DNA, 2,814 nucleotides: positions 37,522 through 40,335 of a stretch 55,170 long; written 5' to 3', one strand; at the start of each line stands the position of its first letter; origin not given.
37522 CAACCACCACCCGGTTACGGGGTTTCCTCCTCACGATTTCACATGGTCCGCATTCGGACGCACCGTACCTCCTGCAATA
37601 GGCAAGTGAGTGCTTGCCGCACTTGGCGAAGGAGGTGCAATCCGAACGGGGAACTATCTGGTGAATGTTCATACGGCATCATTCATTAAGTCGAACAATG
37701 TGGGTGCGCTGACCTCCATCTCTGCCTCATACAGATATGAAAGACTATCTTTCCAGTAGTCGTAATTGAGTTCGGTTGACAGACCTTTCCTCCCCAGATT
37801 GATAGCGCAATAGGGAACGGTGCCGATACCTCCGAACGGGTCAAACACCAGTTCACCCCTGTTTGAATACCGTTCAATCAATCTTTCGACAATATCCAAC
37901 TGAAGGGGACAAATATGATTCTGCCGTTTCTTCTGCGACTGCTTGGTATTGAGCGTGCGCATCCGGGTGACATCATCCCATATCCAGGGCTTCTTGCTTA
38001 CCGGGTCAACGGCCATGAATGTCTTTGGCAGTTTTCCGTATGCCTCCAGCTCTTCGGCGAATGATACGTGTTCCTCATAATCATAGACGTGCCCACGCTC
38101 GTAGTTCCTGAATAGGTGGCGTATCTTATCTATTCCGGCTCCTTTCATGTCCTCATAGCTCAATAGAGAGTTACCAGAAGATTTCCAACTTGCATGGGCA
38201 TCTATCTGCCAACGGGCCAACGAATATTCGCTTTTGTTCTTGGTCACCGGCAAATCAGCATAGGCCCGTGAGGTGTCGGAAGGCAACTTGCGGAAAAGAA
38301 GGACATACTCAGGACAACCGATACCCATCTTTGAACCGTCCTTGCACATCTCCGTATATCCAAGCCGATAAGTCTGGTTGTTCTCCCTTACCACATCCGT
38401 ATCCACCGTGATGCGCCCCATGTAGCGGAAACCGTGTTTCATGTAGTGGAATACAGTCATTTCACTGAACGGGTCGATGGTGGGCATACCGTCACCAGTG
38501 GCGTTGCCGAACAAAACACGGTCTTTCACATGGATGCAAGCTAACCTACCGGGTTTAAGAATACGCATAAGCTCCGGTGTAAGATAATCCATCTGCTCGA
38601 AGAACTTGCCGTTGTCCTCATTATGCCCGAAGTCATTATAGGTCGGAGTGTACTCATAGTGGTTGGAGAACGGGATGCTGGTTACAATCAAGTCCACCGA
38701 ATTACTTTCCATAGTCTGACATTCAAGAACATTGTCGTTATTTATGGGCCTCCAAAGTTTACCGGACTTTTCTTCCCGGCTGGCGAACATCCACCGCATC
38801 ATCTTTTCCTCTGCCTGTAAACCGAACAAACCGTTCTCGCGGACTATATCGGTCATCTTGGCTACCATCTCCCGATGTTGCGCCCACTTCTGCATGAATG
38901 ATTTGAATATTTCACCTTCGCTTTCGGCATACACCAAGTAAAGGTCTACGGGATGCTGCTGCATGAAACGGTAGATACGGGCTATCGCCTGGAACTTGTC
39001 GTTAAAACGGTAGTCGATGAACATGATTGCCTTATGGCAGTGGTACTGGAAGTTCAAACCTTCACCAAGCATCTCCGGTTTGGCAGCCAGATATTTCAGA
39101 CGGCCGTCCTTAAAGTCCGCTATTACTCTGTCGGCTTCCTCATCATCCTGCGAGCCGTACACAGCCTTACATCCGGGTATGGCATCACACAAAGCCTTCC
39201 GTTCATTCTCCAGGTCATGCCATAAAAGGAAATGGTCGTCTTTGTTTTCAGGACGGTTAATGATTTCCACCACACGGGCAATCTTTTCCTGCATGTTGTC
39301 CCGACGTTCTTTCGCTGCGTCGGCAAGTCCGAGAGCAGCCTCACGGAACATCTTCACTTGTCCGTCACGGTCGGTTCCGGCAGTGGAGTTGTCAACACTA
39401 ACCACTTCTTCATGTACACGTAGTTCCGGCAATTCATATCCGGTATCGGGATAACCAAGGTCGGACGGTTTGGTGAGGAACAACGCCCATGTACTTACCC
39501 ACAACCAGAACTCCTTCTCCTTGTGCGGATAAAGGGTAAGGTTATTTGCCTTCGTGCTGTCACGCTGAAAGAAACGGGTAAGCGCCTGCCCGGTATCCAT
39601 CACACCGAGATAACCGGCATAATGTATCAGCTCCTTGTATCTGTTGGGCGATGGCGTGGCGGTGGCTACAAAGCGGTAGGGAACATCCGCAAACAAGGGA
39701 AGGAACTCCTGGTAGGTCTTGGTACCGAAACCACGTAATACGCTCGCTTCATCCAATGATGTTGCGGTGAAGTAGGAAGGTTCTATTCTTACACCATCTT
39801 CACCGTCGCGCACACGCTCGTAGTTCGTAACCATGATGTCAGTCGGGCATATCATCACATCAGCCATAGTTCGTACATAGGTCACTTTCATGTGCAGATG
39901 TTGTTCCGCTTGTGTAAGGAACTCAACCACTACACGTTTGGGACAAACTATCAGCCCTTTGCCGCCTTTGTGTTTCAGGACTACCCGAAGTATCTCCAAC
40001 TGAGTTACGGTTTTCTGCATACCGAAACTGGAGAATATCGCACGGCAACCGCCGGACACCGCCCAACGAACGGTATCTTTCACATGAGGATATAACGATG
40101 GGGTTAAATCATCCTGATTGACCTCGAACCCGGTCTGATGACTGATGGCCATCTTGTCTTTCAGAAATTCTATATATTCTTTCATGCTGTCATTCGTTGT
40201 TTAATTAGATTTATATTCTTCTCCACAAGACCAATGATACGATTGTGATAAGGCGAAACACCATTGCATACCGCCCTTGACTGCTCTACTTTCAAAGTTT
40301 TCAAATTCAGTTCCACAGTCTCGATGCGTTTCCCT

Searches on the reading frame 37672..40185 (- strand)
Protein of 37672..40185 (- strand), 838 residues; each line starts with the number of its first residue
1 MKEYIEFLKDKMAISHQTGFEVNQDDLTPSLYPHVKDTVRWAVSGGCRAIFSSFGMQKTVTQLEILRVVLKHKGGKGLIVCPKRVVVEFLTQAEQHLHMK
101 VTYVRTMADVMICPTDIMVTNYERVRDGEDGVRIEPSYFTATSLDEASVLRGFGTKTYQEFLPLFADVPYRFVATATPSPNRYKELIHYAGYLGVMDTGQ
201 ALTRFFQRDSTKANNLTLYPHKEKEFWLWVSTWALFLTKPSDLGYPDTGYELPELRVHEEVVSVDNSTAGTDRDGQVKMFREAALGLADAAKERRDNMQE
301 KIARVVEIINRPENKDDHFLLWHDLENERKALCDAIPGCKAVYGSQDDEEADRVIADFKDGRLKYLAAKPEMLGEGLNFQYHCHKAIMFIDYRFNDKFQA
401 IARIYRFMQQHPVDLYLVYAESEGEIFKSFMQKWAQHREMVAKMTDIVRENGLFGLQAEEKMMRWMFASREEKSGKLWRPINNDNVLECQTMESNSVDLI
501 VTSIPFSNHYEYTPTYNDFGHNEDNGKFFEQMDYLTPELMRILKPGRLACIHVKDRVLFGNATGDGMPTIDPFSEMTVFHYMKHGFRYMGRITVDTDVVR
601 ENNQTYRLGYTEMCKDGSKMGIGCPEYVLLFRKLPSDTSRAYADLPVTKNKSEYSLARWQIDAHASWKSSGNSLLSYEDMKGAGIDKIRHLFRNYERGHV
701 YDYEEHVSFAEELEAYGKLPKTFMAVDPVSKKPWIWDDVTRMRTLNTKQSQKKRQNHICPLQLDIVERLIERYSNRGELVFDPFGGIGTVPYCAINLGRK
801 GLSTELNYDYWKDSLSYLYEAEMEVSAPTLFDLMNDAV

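Call 77: search_protein_families(library=phrogs, proteins=[window:37672-40185:-], max_evalue=0.00001)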
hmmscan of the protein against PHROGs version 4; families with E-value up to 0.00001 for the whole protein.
window:37672-40185:- (838 aa): 8 families
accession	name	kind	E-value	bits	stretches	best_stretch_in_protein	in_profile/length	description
phrog_16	-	DNA, RNA and nucleotide metabolism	1.9e-119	401.4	1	9-836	255-927/986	DNA helicase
phrog_62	-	DNA, RNA and nucleotide metabolism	1.3e-38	133.2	1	22-519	688-1199/1881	DNA helicase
phrog_67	-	other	1.5e-28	101.3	1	448-827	102-352/743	DNA methyltransferase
phrog_31240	-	unknown function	1.7e-11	45.3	1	1-56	1-55/89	-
phrog_3008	-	other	6.4e-09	36.4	1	744-813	136-206/244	DNA methyltransferase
phrog_498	-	other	2e-08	34.2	1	741-810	339-412/633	DNA methyltransferase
phrog_18293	-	other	6.1e-07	30.4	1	753-813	40-102/119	methyltransferase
phrog_18146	-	other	1.7e-06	28.2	0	764-807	56-100/452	DNA methyltransferase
